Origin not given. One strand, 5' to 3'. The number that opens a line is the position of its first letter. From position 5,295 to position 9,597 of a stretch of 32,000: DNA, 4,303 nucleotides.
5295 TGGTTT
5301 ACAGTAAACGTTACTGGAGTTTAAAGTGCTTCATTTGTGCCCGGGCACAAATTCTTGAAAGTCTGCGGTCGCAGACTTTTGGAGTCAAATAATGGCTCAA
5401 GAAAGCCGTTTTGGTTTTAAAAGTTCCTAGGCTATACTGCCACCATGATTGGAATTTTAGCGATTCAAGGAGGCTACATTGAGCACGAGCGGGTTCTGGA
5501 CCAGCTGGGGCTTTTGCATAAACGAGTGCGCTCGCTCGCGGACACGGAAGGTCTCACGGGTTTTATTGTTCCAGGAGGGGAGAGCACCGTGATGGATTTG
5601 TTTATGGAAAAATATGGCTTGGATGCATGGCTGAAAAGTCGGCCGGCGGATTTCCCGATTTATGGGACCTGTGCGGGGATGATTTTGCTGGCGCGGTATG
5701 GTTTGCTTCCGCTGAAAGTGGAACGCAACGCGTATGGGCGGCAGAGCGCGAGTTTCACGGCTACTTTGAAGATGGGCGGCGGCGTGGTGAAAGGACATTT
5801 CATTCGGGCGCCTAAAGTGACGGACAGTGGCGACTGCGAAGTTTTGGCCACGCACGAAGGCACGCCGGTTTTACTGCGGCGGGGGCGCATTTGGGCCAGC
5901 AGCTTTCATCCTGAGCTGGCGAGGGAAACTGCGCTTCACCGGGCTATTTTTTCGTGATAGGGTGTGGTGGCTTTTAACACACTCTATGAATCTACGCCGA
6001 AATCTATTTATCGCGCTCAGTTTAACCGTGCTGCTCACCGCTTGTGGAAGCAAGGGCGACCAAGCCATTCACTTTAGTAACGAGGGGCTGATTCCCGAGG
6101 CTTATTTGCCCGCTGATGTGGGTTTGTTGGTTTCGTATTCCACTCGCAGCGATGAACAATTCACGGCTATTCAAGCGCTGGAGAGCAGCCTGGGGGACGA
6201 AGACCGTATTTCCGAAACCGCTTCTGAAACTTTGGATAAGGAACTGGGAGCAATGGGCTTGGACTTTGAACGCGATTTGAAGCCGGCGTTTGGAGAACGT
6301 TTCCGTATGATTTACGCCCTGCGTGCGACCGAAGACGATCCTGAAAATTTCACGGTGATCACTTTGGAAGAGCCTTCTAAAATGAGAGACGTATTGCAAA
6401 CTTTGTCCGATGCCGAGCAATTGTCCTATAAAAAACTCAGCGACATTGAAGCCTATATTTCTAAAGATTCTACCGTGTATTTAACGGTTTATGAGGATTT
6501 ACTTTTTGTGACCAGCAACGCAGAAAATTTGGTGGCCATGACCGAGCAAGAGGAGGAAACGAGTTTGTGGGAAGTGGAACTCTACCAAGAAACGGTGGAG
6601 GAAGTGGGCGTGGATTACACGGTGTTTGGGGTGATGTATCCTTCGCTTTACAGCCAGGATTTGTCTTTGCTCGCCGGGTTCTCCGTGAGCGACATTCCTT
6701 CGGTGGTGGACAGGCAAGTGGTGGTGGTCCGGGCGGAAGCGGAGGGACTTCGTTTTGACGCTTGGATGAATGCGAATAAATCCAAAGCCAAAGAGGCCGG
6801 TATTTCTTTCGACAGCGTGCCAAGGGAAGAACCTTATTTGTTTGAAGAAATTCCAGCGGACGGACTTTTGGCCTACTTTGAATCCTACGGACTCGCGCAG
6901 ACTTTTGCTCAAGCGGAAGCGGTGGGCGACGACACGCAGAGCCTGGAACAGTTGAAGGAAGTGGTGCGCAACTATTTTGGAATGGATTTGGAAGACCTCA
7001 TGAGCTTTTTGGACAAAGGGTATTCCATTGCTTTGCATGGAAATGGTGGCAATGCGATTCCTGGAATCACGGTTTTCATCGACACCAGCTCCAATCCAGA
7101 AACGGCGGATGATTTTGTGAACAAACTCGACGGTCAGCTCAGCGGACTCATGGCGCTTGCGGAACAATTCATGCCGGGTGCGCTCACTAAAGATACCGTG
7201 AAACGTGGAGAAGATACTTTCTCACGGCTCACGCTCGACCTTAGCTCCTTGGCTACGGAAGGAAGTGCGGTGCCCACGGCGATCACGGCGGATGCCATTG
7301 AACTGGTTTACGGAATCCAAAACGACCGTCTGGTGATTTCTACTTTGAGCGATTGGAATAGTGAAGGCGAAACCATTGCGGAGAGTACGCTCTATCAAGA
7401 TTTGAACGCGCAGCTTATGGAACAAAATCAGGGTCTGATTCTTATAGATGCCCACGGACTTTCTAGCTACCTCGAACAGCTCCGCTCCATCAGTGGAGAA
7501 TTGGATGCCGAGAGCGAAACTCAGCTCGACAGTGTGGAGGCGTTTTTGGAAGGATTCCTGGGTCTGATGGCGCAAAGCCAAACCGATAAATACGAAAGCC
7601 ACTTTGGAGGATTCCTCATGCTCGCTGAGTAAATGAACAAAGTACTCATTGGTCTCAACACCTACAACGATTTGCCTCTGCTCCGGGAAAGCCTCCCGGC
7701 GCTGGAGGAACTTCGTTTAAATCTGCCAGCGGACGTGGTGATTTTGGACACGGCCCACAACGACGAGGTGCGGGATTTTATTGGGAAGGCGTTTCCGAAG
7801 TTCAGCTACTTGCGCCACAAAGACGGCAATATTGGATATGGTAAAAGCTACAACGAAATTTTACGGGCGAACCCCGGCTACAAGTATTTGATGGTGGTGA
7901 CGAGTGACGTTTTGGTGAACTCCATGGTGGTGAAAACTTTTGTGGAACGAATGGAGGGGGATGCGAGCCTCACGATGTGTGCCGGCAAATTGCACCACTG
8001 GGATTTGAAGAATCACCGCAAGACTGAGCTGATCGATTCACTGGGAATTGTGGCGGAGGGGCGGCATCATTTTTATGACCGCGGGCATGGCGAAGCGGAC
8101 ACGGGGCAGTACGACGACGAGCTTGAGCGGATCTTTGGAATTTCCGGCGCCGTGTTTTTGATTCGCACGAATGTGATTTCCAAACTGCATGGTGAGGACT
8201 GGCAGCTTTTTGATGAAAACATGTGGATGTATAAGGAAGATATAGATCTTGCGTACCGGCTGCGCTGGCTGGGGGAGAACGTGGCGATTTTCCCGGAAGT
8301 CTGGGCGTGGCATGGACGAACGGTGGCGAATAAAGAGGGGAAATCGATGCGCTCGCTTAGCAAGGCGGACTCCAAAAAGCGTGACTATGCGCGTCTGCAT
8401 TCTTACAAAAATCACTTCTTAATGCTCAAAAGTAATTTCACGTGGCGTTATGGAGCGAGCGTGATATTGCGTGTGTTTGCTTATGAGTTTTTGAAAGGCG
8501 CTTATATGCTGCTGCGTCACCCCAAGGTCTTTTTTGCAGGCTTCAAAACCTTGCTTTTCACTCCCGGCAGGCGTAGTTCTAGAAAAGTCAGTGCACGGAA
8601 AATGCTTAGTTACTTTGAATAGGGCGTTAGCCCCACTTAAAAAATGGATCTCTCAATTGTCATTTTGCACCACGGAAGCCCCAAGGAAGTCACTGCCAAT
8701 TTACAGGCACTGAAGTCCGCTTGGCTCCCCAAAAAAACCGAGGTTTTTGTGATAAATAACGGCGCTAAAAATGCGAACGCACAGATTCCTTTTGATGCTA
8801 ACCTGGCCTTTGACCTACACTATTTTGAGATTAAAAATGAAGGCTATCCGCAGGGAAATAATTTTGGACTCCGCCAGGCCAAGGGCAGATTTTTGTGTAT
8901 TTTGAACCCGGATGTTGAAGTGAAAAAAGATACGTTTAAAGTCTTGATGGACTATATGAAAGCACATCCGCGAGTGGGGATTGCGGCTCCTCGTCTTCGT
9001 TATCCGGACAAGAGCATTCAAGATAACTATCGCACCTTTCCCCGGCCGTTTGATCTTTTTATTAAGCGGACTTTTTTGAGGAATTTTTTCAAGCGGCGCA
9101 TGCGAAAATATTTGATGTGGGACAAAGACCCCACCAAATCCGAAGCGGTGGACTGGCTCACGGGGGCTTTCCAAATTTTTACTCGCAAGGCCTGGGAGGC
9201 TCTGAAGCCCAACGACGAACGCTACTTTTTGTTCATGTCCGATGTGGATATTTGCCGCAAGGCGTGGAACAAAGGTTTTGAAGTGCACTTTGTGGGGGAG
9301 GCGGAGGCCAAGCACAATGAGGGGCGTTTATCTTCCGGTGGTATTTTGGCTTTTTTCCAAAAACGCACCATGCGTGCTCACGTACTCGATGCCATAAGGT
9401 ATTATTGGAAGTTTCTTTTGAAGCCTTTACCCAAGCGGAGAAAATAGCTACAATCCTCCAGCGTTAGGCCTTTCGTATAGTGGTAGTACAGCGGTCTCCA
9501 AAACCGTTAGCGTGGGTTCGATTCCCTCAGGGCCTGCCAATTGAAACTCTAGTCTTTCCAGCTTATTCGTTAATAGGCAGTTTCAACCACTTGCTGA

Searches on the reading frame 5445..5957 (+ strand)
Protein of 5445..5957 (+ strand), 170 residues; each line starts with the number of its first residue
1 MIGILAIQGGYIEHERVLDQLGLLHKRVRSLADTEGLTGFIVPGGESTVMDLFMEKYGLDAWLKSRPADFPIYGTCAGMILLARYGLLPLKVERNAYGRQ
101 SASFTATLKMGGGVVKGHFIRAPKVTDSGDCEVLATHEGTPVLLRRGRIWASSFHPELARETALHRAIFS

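Call 50: search_protein_families(library=pfam, proteins=[window:5445-5957:+], max_evalue=0.01)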
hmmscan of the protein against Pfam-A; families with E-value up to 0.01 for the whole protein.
window:5445-5957:+ (170 aa): 2 families
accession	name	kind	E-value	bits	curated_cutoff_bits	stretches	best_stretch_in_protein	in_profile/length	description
PF01174.25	SNO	-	5.1e-35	121.5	27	1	4-161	1-174/188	SNO glutamine amidotransferase family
PF07685.20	GATase_3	-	7.4e-05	22.9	27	1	37-95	41-101/196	CobB/CobQ-like glutamine amidotransferase domain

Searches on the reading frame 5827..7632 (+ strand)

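Call 8: search_protein_families(library=pfam, proteins=[window:5827-7632:+], max_evalue=0.001)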
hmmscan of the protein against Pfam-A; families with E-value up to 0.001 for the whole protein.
window:5827-7632:+ (601 aa): 1 family
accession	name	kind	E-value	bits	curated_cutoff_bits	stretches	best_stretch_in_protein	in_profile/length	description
PF11832.13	DUF3352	-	9.6e-15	54.6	26.8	1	93-571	40-514/536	Protein of unknown function (DUF3352)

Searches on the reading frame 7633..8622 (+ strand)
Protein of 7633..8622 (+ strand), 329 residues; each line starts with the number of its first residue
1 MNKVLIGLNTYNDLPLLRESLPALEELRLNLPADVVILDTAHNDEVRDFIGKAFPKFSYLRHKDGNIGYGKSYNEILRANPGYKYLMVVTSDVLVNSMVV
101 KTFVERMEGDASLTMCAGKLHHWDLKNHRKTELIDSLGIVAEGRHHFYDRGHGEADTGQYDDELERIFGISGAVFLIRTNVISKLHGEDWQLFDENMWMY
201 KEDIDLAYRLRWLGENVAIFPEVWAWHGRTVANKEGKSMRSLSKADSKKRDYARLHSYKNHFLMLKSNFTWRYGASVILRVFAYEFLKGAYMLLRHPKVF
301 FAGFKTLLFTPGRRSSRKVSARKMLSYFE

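Call 8: search_protein_families(library=pfam, proteins=[window:7633-8622:+], max_evalue=0.001)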
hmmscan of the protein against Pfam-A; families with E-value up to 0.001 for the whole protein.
window:7633-8622:+ (329 aa): 2 families
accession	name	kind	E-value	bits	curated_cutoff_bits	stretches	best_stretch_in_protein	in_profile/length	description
PF00535.33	Glycos_transf_2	-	1.6e-07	31.8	23.3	1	10-134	6-131/168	Glycosyl transferase family 2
PF13641.12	Glyco_tranf_2_3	-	0.00059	20.4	27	1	11-230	10-214/230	Glycosyltransferase like family 2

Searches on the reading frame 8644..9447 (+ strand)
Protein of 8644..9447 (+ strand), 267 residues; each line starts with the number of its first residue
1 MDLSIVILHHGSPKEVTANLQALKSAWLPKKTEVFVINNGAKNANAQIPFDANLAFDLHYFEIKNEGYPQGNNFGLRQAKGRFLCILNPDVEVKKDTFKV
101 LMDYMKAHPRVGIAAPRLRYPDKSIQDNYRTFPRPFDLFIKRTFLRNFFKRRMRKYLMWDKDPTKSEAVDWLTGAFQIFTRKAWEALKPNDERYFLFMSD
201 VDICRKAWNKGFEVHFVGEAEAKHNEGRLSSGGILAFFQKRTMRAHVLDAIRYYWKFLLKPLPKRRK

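Call 8: search_protein_families(library=pfam, proteins=[window:8644-9447:+], max_evalue=0.001)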
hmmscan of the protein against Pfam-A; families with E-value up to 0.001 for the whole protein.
window:8644-9447:+ (267 aa): 2 families
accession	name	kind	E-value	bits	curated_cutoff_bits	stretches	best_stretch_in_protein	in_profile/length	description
PF00535.33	Glycos_transf_2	-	3.7e-13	50.2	23.3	1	4-150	1-141/168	Glycosyl transferase family 2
PF13641.12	Glyco_tranf_2_3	-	1.3e-08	35.6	27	1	68-228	74-215/230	Glycosyltransferase like family 2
